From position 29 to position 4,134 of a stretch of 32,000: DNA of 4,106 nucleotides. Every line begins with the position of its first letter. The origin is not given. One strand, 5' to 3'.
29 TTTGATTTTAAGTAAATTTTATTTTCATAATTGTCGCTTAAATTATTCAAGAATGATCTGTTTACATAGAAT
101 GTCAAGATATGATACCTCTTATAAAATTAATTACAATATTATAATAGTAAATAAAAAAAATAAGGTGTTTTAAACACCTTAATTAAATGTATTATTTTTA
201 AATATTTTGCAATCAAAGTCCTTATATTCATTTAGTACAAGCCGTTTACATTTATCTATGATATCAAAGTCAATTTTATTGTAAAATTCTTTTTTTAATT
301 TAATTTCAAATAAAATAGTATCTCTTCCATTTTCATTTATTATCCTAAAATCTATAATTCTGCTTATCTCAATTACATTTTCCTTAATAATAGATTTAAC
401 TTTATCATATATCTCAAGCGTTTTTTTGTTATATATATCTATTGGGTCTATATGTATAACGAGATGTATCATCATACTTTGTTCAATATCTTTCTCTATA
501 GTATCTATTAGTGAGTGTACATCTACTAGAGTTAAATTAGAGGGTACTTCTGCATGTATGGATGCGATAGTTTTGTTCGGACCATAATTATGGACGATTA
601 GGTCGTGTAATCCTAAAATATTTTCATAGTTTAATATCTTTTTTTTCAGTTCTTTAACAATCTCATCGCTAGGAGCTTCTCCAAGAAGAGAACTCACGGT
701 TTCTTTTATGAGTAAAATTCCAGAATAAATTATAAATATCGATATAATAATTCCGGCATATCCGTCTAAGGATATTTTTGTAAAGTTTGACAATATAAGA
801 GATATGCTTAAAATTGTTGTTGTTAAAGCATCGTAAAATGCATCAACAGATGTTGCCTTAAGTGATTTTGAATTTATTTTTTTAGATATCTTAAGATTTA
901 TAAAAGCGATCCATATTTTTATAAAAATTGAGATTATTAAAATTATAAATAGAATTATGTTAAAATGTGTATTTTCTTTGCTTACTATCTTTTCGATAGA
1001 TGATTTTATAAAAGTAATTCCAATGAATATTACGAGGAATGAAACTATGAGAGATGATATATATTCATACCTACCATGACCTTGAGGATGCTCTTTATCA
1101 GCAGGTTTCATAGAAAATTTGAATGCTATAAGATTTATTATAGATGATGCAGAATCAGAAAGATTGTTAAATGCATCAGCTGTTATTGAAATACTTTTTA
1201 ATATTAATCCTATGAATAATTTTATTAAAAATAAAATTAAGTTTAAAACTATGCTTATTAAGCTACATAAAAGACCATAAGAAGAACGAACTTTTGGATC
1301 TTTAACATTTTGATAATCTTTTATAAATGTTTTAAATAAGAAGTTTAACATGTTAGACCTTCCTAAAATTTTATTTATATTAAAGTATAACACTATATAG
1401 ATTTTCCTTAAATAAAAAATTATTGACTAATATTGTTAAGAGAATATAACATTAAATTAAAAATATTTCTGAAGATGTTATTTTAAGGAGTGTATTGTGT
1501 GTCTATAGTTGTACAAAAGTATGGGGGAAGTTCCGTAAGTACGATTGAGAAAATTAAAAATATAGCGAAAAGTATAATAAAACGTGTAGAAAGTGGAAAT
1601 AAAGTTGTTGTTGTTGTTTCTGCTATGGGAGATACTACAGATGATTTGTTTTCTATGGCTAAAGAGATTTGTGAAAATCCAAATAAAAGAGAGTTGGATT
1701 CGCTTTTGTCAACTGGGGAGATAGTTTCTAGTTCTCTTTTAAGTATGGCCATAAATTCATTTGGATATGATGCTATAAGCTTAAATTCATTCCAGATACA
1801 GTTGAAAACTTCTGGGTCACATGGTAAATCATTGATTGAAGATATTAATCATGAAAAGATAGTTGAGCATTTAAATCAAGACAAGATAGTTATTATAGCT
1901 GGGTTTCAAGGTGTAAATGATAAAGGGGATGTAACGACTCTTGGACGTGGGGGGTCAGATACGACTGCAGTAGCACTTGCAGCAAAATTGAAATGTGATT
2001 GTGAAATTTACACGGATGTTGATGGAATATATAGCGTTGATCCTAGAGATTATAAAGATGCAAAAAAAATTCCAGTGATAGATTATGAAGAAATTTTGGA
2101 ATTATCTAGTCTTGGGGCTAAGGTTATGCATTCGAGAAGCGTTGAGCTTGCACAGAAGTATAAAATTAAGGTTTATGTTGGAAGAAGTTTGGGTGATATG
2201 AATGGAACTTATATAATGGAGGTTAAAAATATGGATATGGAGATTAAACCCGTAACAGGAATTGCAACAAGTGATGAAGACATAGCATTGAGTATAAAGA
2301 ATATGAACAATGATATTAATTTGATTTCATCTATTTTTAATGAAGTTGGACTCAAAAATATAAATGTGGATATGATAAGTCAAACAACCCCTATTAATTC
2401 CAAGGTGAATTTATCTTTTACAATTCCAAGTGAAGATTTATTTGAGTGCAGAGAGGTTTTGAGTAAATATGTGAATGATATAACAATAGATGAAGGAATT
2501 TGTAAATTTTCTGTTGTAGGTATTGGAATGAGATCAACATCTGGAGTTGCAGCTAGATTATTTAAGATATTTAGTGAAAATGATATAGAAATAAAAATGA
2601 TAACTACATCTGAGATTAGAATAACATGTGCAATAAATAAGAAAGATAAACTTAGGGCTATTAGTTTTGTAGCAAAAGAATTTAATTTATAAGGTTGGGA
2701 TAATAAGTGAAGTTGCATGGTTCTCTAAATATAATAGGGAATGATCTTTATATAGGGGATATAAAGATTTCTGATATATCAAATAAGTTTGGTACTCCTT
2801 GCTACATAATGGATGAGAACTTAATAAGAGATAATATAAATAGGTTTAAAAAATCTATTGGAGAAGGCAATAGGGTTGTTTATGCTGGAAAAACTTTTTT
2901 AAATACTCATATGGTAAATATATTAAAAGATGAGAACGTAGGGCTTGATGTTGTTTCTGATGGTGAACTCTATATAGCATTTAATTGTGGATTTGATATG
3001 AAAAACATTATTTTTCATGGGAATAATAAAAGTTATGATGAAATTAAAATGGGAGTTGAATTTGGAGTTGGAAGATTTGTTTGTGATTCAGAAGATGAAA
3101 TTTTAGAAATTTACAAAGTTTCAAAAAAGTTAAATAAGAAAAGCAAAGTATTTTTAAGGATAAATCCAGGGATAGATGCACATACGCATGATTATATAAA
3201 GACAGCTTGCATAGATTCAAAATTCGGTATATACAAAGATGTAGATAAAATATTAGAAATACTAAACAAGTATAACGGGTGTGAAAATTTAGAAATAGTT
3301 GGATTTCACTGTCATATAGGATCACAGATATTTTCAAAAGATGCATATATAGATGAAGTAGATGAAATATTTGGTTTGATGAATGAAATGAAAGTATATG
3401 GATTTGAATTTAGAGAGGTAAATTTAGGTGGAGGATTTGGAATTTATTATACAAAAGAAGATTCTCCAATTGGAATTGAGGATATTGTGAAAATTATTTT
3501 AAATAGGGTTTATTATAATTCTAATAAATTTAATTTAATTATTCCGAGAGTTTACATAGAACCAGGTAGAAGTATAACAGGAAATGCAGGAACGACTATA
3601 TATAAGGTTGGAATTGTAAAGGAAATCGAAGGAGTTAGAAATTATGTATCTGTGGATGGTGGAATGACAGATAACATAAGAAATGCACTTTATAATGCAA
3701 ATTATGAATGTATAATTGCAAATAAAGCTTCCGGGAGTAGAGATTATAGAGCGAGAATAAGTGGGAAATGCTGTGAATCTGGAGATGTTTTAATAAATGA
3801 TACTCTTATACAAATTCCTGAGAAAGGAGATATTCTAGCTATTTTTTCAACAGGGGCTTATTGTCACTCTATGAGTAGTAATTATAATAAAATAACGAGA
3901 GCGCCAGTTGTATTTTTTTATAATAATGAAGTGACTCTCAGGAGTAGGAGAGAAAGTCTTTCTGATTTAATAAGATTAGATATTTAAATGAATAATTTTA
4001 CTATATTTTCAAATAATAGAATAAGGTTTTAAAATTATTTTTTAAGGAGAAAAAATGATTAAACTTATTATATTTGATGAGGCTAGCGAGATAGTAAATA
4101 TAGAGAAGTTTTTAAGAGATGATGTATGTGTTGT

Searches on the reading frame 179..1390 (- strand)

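Call 94: search_protein_families(library=pfam, proteins=[window:179-1390:-], max_evalue=0.0001)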
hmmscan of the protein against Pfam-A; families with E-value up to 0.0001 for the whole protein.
window:179-1390:- (403 aa): 2 families
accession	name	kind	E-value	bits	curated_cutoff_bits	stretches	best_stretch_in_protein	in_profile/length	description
PF01545.26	Cation_efflux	-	1.2e-44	152.9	26.6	1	44-236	2-198/198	Cation efflux family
PF16916.11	ZT_dimer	-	2.2e-14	53.6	26.7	1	240-316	1-77/78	Dimerisation domain of Zinc Transporter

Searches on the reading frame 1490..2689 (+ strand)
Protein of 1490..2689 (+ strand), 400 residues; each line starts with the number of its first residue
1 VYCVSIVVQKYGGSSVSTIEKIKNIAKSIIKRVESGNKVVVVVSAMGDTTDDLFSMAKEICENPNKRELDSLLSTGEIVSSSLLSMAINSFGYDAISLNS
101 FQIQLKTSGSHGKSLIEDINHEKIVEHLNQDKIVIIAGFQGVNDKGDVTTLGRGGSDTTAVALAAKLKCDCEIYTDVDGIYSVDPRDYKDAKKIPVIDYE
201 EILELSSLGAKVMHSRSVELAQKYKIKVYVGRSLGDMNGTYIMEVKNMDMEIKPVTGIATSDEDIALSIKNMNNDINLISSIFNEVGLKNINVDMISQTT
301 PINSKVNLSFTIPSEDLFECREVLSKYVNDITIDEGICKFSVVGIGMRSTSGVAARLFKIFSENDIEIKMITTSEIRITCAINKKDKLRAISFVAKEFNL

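Call 94: search_protein_families(library=pfam, proteins=[window:1490-2689:+], max_evalue=0.0001)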
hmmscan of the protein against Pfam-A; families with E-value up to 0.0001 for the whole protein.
window:1490-2689:+ (400 aa): 4 families
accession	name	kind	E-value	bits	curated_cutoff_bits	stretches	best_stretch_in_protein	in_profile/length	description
PF00696.33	AA_kinase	-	1.2e-50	172.9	24.9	1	6-230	2-232/234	Amino acid kinase family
PF22468.2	ACT_9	-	5.3e-27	93.8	27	2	341-398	2-61/61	ACT domain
PF13840.12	ACT_7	-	3.7e-10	39.9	27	1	333-392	2-61/65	ACT domain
PF01842.31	ACT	-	3e-09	36.9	27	0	342-378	2-38/66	ACT domain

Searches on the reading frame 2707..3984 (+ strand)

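Call 94: search_protein_families(library=pfam, proteins=[window:2707-3984:+], max_evalue=0.0001)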
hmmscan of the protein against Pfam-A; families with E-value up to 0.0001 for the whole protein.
window:2707-3984:+ (426 aa): 2 families
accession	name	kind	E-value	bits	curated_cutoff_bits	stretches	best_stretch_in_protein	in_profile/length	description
PF02784.22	Orn_Arg_deC_N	-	7.7e-57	192.9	23.4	1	40-291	4-246/247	Pyridoxal-dependent decarboxylase, pyridoxal binding domain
PF00278.28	Orn_DAP_Arg_deC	-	4.4e-17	62.6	23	1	111-383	5-95/95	Pyridoxal-dependent decarboxylase, C-terminal sheet domain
